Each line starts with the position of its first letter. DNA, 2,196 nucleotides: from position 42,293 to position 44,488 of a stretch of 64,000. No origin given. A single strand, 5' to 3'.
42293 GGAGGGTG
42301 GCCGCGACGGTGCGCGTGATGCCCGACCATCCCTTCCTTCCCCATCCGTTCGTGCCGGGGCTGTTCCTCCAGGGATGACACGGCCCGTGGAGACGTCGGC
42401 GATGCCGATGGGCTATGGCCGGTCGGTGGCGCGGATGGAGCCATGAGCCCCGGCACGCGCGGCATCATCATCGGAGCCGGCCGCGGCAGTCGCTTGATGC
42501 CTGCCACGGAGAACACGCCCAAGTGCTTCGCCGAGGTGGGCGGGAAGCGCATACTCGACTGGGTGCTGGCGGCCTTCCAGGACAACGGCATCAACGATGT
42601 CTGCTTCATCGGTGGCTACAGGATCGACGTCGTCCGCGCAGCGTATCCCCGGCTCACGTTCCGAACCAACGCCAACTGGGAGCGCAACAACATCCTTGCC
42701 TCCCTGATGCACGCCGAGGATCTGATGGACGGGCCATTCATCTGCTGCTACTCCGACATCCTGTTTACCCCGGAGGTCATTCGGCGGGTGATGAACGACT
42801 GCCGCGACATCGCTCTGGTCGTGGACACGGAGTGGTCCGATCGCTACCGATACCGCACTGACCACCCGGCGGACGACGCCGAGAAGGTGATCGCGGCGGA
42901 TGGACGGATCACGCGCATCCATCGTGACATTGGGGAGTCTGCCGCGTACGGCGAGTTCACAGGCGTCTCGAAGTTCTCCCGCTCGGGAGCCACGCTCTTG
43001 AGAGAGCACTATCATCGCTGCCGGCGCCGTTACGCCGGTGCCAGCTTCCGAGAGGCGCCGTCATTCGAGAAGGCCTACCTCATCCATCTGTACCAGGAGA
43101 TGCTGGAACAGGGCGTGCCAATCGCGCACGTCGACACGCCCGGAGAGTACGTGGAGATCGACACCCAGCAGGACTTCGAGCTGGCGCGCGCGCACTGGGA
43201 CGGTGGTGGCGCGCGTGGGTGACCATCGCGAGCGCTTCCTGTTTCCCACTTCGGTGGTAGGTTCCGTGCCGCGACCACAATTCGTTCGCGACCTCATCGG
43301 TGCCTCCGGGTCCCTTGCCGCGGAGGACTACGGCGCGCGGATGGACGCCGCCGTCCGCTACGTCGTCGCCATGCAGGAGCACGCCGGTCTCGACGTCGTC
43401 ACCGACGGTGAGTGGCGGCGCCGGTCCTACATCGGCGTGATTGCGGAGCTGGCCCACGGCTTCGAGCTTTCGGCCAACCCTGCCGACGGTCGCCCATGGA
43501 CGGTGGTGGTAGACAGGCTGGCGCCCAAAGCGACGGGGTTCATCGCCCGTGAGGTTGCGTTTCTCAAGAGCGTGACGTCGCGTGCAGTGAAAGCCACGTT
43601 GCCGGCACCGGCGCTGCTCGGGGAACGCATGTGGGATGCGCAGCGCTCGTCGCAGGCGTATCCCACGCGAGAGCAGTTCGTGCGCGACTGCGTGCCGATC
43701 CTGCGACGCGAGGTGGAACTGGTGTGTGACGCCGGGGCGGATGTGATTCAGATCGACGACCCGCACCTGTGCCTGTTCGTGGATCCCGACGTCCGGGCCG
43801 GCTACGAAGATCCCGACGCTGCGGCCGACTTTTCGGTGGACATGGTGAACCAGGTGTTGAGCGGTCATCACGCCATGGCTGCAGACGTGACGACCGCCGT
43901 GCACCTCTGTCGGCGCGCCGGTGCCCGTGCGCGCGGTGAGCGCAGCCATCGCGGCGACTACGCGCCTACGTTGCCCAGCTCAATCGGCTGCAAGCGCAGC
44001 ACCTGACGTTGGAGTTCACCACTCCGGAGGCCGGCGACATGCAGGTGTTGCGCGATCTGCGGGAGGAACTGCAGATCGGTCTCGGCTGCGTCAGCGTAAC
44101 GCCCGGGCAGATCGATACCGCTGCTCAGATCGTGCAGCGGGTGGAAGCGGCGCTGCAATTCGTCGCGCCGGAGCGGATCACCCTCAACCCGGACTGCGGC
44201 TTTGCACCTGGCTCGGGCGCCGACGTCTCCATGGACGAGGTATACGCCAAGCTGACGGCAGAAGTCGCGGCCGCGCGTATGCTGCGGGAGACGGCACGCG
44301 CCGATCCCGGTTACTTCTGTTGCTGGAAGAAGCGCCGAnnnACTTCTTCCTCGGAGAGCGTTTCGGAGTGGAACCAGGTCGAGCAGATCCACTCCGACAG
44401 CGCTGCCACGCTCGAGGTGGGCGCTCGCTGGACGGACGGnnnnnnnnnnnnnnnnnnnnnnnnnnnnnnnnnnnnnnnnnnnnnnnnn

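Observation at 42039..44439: Low-GC LicC-like/MetE-like two-gene cassette bracketed by a glgP-internal segment and a diverged relic copy of the same segment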

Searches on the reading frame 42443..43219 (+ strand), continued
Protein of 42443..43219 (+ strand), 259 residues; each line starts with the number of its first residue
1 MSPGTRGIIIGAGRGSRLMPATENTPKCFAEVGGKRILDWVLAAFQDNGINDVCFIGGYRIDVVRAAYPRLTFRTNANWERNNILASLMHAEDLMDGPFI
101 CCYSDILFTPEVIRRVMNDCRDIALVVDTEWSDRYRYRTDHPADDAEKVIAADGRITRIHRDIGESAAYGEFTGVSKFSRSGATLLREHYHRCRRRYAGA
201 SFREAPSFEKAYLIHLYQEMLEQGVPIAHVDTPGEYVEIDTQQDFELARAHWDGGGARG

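Call 34: search_protein_families(library=ncbifam, proteins=[L163:4567-5946:+, L094:4704-5864:+, L093:697-2004:+], max_evalue=0.001)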
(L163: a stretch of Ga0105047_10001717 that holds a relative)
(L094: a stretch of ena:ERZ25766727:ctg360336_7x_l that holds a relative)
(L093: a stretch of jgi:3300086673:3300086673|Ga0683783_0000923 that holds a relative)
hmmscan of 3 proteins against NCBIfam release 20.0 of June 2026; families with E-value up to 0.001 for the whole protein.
L163:4567-5946:+ (460 aa): 12 families
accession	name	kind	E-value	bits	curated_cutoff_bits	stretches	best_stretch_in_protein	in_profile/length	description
TIGR00881.1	2A0104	subfamily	4.7e-53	180.6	407.75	1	40-430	3-377/379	phosphoglycerate transporter protein PgtP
NF008661.1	PRK11663.1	subfamily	1e-42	146.7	564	1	39-419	37-402/439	MFS transporter family glucose-6-phosphate receptor UhpC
TIGR00712.1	glpT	equivalog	8.2e-41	140.5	632.55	1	41-443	38-428/440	glycerol-3-phosphate transporter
NF008433.0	PRK11273.1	equivalog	2.3e-36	125.9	748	1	41-442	38-427/452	glycerol-3-phosphate transporter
NF007107.1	PRK09556.1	equivalog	9.3e-28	97.4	497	1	39-440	37-430/469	hexose-6-phosphate:phosphate antiporter UhpT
NF047787.1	PhglyTportPgtP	equivalog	5.9e-25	87.9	750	1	41-436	38-423/451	phosphoglycerate transporter PgtP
TIGR00893.1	2A0114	subfamily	2.9e-21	75.9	395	1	45-445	7-394/399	D-galactonate transporter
TIGR00880.1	2_A_01_02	superfamily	1.3e-11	44.7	131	1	83-213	5-139/141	multidrug resistance protein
TIGR00895.1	2A0115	subfamily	1.1e-10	41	418.55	1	67-419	47-396/398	aromatic acid/H+ symport family MFS transporter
TIGR00894.1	2A0114euk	subfamily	3.3e-08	32.5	626.45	1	70-222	74-229/465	Na(+)-dependent inorganic phosphate cotransporter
TIGR00898.1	2A0119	subfamily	0.00015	20.7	550.75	0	87-208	141-259/506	cation transport protein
NF033135.1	cmx_cmrA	equivalog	0.00022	20.4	400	0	231-443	167-368/374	Cmx/CmrA family chloramphenicol efflux MFS transporter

L094:4704-5864:+ (386 aa): 17 families
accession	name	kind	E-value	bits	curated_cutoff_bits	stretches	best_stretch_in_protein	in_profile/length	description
TIGR00881.1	2A0104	subfamily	6.2e-56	190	407.75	1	2-344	26-368/379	phosphoglycerate transporter protein PgtP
TIGR00712.1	glpT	equivalog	9.1e-45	153.5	632.55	1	2-376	59-436/440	glycerol-3-phosphate transporter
NF008661.1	PRK11663.1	subfamily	1.7e-43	149.3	564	1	6-339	65-397/439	MFS transporter family glucose-6-phosphate receptor UhpC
NF008433.0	PRK11273.1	equivalog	3.8e-40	138.4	748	1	2-367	59-427/452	glycerol-3-phosphate transporter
NF047787.1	PhglyTportPgtP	equivalog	5.8e-27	94.5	750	1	3-374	61-436/451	phosphoglycerate transporter PgtP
NF007107.1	PRK09556.1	equivalog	2.9e-26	92.4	497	1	2-370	61-437/469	hexose-6-phosphate:phosphate antiporter UhpT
TIGR00893.1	2A0114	subfamily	1.1e-21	77.3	395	1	1-371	24-395/399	D-galactonate transporter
TIGR00894.1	2A0114euk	subfamily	8.4e-13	47.7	626.45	1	4-154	74-227/465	Na(+)-dependent inorganic phosphate cotransporter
TIGR00880.1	2_A_01_02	superfamily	8.5e-09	35.7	131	1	17-148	5-140/141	multidrug resistance protein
TIGR00895.1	2A0115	subfamily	1.6e-08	33.9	418.55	1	7-343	53-395/398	aromatic acid/H+ symport family MFS transporter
NF012175.1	tet_MFS_L_K_45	equivalog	7.7e-06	25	650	1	13-135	42-165/444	Tet(L)/Tet(K)/Tet(45) family tetracycline efflux MFS transporter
NF012184.0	tet_MFS_45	exception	1.1e-05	24.7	975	1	11-133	54-177/458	tetracycline efflux MFS transporter Tet(45)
NF012185.0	tet_MFS_L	exception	2.2e-05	23.6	925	1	14-144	57-186/457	tetracycline efflux MFS transporter Tet(L)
TIGR00900.1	2A0121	subfamily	5.8e-05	22.6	319.6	1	6-123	246-364/364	H+ Antiporter protein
NF033135.1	cmx_cmrA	equivalog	0.00022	20.4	400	0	28-367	60-367/374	Cmx/CmrA family chloramphenicol efflux MFS transporter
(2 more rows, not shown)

L093:697-2004:+ (435 aa): 37 families (the best 25 are shown)
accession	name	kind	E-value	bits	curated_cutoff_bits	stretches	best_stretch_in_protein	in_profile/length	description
TIGR00881.1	2A0104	subfamily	8.1e-74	248.9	407.75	1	33-405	1-378/379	phosphoglycerate transporter protein PgtP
NF008661.1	PRK11663.1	subfamily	6.9e-60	203.3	564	1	28-410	31-417/439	MFS transporter family glucose-6-phosphate receptor UhpC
TIGR00712.1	glpT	equivalog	1.6e-56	192.2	632.55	1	30-425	32-436/440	glycerol-3-phosphate transporter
NF008433.0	PRK11273.1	equivalog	1.1e-52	179.7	748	1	31-413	33-424/452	glycerol-3-phosphate transporter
TIGR00893.1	2A0114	subfamily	1.5e-42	145.9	395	1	40-421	7-395/399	D-galactonate transporter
NF007107.1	PRK09556.1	equivalog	6.2e-39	134.2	497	1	30-413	33-429/469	hexose-6-phosphate:phosphate antiporter UhpT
NF047787.1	PhglyTportPgtP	equivalog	9.2e-37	126.9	750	1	31-408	33-421/451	phosphoglycerate transporter PgtP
TIGR00895.1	2A0115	subfamily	2.9e-20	72.6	418.55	3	48-203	38-193/398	aromatic acid/H+ symport family MFS transporter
NF008586.0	PRK11551.1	equivalog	2.5e-14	53.1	410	1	48-406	36-376/406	3-(3-hydroxy-phenyl)propionate transporter MhpT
TIGR00894.1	2A0114euk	subfamily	7.3e-14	51.1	626.45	1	57-208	71-225/465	Na(+)-dependent inorganic phosphate cotransporter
NF049980.1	SfMCT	equivalog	5.6e-12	45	320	1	53-410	28-375/378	L-lactate MFS transporter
TIGR00711.1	efflux_EmrB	subfamily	1.3e-11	43.9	230.2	1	46-200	21-175/485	DHA2 family efflux MFS transporter permease subunit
TIGR00880.1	2_A_01_02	superfamily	2.2e-10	40.8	131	1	73-204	5-140/141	multidrug resistance protein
TIGR00900.1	2A0121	subfamily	1.4e-09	37.8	319.6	1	32-179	212-364/364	H+ Antiporter protein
NF008654.0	PRK11652.1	equivalog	1.2e-08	34.3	479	1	49-208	31-190/397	multidrug efflux MFS transporter EmrD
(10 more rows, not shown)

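Call 43: find_encoding_contigs(protein=P0001, flank=10000, max_places=10)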
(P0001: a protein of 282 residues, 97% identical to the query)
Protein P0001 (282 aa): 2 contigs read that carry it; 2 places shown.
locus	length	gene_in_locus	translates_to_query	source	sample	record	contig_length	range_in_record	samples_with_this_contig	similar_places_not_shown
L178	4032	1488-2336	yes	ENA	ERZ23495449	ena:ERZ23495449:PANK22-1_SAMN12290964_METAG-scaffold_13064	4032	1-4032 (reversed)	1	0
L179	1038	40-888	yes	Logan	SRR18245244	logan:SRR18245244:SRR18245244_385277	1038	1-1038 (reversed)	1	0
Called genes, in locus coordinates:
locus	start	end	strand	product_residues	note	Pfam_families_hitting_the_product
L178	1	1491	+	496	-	?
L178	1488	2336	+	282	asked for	PF12804:NTP_transf_3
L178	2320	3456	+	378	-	PF01717:Meth_synt_2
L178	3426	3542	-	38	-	-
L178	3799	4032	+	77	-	PF08269:dCache_2 (weak), PF17200:sCache_2 (weak)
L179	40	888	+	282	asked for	PF12804:NTP_transf_3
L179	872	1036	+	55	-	?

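Call 68: predict_structure(alignment_id=A1)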
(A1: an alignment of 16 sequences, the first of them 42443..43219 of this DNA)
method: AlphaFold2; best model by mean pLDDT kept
length: 259 residues; sequences in the alignment: 16
mean_pLDDT: 89.6   pTM: 0.89
mean pLDDT of the five models: 89.6, 86.5, 85.8, 84.6, 79.6
residues with pLDDT >= 90: 178; 70-90: 59; 50-70: 16; < 50: 6
segments of 3 or more residues with pLDDT < 50: 255-259
pLDDT, mean of each block of 10 residues (from residue 1): 83 61 76 91 97 94 95 91 90 96 94 97 97 78 89 96 95 97 98 96 93 97 98 90 85 53
secondary structure, 60 per line:
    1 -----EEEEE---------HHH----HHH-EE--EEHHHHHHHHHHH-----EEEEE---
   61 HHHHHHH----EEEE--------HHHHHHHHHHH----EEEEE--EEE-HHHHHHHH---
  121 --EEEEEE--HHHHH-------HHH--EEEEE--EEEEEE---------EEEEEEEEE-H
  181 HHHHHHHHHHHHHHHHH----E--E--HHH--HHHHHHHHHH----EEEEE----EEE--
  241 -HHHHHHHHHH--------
elements in order: E6-10 H37-47 E53-57 H61-67 E72-75 H84-94 E99-103 E106-108 H110-117 E123-128 H131-135 E148-152 E155-160 E170-178 H180-197 H213-222 E227-231 E236-238 H242-251

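Call 70: fold_search(model_id=the predicted structure, library=pdb)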
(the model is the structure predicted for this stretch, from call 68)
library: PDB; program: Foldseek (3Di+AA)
matches with E <= 10: 1366; with E <= 0.001: 782
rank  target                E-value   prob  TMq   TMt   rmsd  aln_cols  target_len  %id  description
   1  6pd2_C                1.1e-17  1.00  0.76  0.34   3.1       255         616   20  PntC-AEPT: fusion protein of phosphonate-specific cytidylyltransferase and 2-aminoethylphosphonate (AEP) transaminase  (released 2019-08-07)
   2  6pd2_A                3.4e-16  1.00  0.76  0.34   3.1       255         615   20  PntC-AEPT: fusion protein of phosphonate-specific cytidylyltransferase and 2-aminoethylphosphonate (AEP) transaminase  (released 2019-08-07)
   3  6pd1_B                3.9e-16  1.00  0.74  0.33   3.2       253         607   18  PntC-AEPT: fusion protein of phosphonate-specific cytidylyltransferase and 2-aminoethylphosphonate (AEP) transaminase  (released 2019-08-07)
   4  6pd2_D                4.7e-16  1.00  0.73  0.33   3.2       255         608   18  PntC-AEPT: fusion protein of phosphonate-specific cytidylyltransferase and 2-aminoethylphosphonate (AEP) transaminase  (released 2019-08-07)
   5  6pd1_A                6.0e-16  1.00  0.74  0.33   3.1       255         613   18  PntC-AEPT: fusion protein of phosphonate-specific cytidylyltransferase and 2-aminoethylphosphonate (AEP) transaminase  (released 2019-08-07)
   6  4jd0                  7.8e-16  1.00  0.74  0.78   3.9       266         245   20  Structure of the inositol-1-phosphate CTP transferase from T. maritima. (released 2013-09-18)
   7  6pd1_D                1.0e-15  1.00  0.73  0.33   3.2       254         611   18  PntC-AEPT: fusion protein of phosphonate-specific cytidylyltransferase and 2-aminoethylphosphonate (AEP) transaminase  (released 2019-08-07)
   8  6pd1_C                1.6e-15  1.00  0.74  0.33   3.1       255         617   18  PntC-AEPT: fusion protein of phosphonate-specific cytidylyltransferase and 2-aminoethylphosphonate (AEP) transaminase  (released 2019-08-07)
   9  8hhd_B                2.2e-15  1.00  0.69  0.79   3.9       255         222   18  Crystal structure of PaMurU (released 2023-11-22)
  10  2xme_E                2.6e-15  1.00  0.67  0.83   3.2       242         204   20  The X-ray structure of CTP:inositol-1-phosphate cytidylyltransferase from Archaeoglobus fulgidus (released 2011-05-04)
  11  1lvw_B                4.4e-15  1.00  0.72  0.64   3.7       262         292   16  Crystal structure of glucose-1-phosphate thymidylyltransferase, RmlA, complex with dTDP (released 2003-07-29)
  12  1jyk                  4.7e-15  1.00  0.71  0.80   3.4       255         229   20  Catalytic Mechanism of CTP:phosphocholine Cytidylyltransferase from Streptococcus pneumoniae (LicC) (released 2002-02-22)
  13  1lvw_C                1.0e-14  1.00  0.71  0.63   3.7       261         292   15  Crystal structure of glucose-1-phosphate thymidylyltransferase, RmlA, complex with dTDP (released 2003-07-29)
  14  3hl3_A                1.1e-14  1.00  0.75  0.78   4.1       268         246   16  2.76 Angstrom Crystal Structure of a Putative Glucose-1-Phosphate Thymidylyltransferase from Bacillus anthracis in Com (released 2009-06-09)
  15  1iim_A                1.3e-14  1.00  0.70  0.64   3.8       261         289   13  thymidylyltransferase complexed with TTP (released 2001-05-09)
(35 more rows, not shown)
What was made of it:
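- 42443..43222 (+): Intact nucleotidyltransferase (NT) of 259 aa, of the PntC/LicC/IPCT-like cytidylyltransferase type. The AlphaFold model has pLDDT 89.6, and the top Foldseek hit is PntC 6PD2 at TM 0.76, with LicC at 0.71 (calls 68, 70).
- On LicC-type CTP:phosphocholine cytidylyltransferase: The model has pLDDT 89.6, with TM 0.71-0.72 to 1JYK/1JYL (calls 68, 70). PntC, IPCT and MurU score as well or better by structure (call 70).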

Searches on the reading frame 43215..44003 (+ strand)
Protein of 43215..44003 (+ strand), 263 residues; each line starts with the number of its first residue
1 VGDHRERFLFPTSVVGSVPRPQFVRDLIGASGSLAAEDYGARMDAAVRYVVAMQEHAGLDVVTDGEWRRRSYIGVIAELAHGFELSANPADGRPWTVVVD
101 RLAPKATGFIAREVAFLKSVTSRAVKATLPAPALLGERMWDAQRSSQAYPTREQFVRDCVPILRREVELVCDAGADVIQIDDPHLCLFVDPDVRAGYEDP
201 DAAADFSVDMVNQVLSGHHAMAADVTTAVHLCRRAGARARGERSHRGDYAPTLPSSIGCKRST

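Call 8: search_protein_families(library=pfam, proteins=[window:43215-44003:+], max_evalue=0.01)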
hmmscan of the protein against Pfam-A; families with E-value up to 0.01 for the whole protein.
window:43215-44003:+ (263 aa): 1 family
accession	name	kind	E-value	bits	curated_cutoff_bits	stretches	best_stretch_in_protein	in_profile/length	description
PF01717.24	Meth_synt_2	-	6e-15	55.8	21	1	10-233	1-219/324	Cobalamin-independent synthase, Catalytic domain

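Call 10: search_protein_families(library=ncbifam, proteins=[window:43215-44003:+], max_evalue=0.01)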
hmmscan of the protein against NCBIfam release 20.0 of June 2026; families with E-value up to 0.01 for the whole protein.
window:43215-44003:+ (263 aa): 7 families
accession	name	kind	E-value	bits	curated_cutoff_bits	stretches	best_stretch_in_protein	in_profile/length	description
NF003317.0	PRK04326.1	equivalog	1.1e-22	80.7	406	1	4-186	3-186/340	methionine synthase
NF005085.0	PRK06520.1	subfamily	2.3e-18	66.5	313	1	7-234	5-244/368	5-methyltetrahydropteroyltriglutamate--homocysteine S-methyltransferase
NF006589.0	PRK09121.1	equivalog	2.8e-17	62.8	392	1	8-240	3-221/342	methionine synthase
NF003556.0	PRK05222.1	equivalog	8.5e-13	48.1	541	1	9-185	419-597/750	5-methyltetrahydropteroyltriglutamate--homocysteine S-methyltransferase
NF004875.0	PRK06233.1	equivalog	2.6e-12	46.3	576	2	113-233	123-246/373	vitamin B12 independent methionine synthase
TIGR01371.1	met_syn_B12ind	equivalog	4.7e-12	45.7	929.95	1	9-185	425-603/754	5-methyltetrahydropteroyltriglutamate--homocysteine S-methyltransferase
NF002119.0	PRK00957.1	equivalog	3.8e-10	39.4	258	1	11-186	3-169/306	methionine synthase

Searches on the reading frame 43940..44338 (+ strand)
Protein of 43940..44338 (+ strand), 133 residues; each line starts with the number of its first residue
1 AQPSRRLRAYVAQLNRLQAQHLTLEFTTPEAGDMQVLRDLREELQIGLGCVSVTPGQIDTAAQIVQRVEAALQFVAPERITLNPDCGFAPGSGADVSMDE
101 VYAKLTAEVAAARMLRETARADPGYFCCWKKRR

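Call 8: search_protein_families(library=pfam, proteins=[window:43940-44338:+], max_evalue=0.01)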
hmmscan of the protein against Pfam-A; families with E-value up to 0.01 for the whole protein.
window:43940-44338:+ (133 aa): 1 family
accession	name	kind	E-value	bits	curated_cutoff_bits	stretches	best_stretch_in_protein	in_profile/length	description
PF01717.24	Meth_synt_2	-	5.5e-12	46.1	21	1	9-113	224-323/324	Cobalamin-independent synthase, Catalytic domain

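Call 10: search_protein_families(library=ncbifam, proteins=[window:43940-44338:+], max_evalue=0.01)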
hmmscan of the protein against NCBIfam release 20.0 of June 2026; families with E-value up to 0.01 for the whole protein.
window:43940-44338:+ (133 aa): 8 families
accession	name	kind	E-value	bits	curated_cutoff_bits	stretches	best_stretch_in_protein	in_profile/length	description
NF003317.0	PRK04326.1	equivalog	1.1e-13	51.1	406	1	11-119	223-326/340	methionine synthase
NF005085.0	PRK06520.1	subfamily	5.6e-11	42.2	313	1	17-112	267-364/368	5-methyltetrahydropteroyltriglutamate--homocysteine S-methyltransferase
NF002119.0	PRK00957.1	equivalog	3.1e-09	36.4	258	1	10-89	204-283/306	methionine synthase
TIGR01371.1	met_syn_B12ind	equivalog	8.2e-09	35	929.95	1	11-117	651-753/754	5-methyltetrahydropteroyltriglutamate--homocysteine S-methyltransferase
NF004875.0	PRK06233.1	equivalog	1.6e-08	33.8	576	1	13-107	265-363/373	vitamin B12 independent methionine synthase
NF003556.0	PRK05222.1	equivalog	6.8e-07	28.6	541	1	11-119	645-748/750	5-methyltetrahydropteroyltriglutamate--homocysteine S-methyltransferase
NF006589.0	PRK09121.1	equivalog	2.8e-06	26.6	392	1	14-118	242-339/342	methionine synthase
NF002272.0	PRK01207.1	equivalog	0.0006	19.1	399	1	40-90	268-319/343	methionine synthase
